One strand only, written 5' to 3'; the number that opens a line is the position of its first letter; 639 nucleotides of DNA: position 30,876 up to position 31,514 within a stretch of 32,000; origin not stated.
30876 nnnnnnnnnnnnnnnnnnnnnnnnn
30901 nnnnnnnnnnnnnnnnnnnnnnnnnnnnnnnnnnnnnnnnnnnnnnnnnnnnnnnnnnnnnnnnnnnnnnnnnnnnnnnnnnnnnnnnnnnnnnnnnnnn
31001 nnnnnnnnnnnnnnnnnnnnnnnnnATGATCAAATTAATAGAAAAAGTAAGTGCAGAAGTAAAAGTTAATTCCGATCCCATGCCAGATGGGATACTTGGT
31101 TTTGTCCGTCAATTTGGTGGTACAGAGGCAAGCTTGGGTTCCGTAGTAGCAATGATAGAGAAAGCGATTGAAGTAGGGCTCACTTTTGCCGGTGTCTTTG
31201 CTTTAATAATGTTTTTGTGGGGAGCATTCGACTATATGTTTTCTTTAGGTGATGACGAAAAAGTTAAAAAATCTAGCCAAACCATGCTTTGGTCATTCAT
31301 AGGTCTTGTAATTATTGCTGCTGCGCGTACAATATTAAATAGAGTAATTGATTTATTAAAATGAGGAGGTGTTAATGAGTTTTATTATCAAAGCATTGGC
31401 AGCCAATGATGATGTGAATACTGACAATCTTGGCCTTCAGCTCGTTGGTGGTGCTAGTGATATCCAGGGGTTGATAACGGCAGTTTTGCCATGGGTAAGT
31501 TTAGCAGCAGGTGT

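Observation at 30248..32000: Tandem array of at least five highly diverged TrbC/VirB2-like mini-pilin paralogues running off the window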

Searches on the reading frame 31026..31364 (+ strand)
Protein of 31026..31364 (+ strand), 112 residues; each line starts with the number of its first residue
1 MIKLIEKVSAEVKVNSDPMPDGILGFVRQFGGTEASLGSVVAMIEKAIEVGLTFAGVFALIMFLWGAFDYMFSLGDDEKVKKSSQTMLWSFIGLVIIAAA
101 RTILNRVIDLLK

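Call 3: search_protein_families(library=pfam, proteins=[window:31026-31364:+], max_evalue=1)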
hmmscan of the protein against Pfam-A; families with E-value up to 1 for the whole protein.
window:31026-31364:+ (112 aa): 4 families
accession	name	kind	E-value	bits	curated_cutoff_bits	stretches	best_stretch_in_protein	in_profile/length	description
PF18895.5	T4SS_pilin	-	3.8e-09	36.9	26.6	1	55-105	20-69/71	Type IV secretion system pilin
PF04956.18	TrbC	-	0.012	16.3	27.9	1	53-105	49-96/98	TrbC/VIRB2 pilin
PF22258.1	DUF6949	-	0.027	15.1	28.7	1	47-99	6-58/99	Family of unknown function (DUF6949)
PF19843.4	DUF6318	-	0.36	11.5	23.8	1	53-85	28-60/158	Family of unknown function (DUF6318)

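Call 5: find_encoding_contigs(protein=window:31026-31361:+, flank=10000, max_places=6)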
Protein window:31026-31361:+ (112 aa): 5 contigs read that carry it; 3 places shown.
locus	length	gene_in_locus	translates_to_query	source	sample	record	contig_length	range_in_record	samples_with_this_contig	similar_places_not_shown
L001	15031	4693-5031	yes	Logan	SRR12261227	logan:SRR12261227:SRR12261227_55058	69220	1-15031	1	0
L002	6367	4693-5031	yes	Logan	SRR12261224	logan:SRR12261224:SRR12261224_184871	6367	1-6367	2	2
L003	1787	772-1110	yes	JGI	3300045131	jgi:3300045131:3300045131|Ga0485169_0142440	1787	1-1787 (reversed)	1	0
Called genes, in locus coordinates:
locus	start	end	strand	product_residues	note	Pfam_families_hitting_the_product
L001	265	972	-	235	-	PF18912:DZR_2 (weak), PF00156:Pribosyltran (weak)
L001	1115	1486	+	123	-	PF00011:HSP20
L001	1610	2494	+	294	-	PF00483:NTP_transferase, PF12804:NTP_transf_3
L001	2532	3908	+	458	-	PF01547:SBP_bac_1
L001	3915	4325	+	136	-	PF18895:T4SS_pilin (weak)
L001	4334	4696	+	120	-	PF18895:T4SS_pilin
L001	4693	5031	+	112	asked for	PF18895:T4SS_pilin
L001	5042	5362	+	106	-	PF18895:T4SS_pilin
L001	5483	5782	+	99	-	PF18895:T4SS_pilin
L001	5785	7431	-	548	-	PF05157:MshEN, PF00437:T2SSE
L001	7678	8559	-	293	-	PF02096:60KD_IMP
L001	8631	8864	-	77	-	PF01809:YidD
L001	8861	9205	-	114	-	PF00825:Ribonuclease_P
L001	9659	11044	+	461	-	PF11638:DnaA_N, PF00308:Bac_DnaA, PF01695:IstB_IS21, PF13401:AAA_22 (faint), PF08299:Bac_DnaA_C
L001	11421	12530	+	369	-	PF00712:DNA_pol3_beta, PF02767:DNA_pol3_beta_2, PF02768:DNA_pol3_beta_3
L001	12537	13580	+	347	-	PF02463:SMC_N, PF13175:AAA_15, PF13476:AAA_23 (faint), PF13304:AAA_21 (weak)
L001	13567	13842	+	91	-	PF05258:DciA (weak)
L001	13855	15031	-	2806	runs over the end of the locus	-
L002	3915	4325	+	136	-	PF18895:T4SS_pilin (weak)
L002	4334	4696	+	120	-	PF18895:T4SS_pilin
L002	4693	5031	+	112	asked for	PF18895:T4SS_pilin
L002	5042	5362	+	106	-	PF18895:T4SS_pilin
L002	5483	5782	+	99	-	PF18895:T4SS_pilin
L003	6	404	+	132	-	PF18895:T4SS_pilin (weak)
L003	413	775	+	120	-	PF18895:T4SS_pilin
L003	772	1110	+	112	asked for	PF18895:T4SS_pilin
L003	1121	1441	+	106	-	PF18895:T4SS_pilin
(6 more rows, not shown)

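Call 71: search_protein_families(library=ncbifam, proteins=[window:31026-31361:+, L001:5483-5779:+], max_evalue=0.01)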
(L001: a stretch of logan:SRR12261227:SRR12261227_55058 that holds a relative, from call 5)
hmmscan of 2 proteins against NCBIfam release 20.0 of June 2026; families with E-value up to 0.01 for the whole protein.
window:31026-31361:+ (112 aa): 1 family
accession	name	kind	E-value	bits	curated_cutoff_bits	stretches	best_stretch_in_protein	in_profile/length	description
NF045849.1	ICE_MMCAP2_0565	equivalog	1e-08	34.7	40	1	39-109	8-78/80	Mbov_0395 family pilin-like conjugal transfer protein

L001:5483-5779:+ (99 aa): 2 families
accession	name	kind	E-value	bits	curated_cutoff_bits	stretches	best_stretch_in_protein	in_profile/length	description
NF045849.1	ICE_MMCAP2_0565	equivalog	2.9e-05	23.7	40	1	21-88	9-76/80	Mbov_0395 family pilin-like conjugal transfer protein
NF002669.0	PRK02391.1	equivalog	0.0042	16.3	341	1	32-89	155-211/298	zinc metalloprotease HtpX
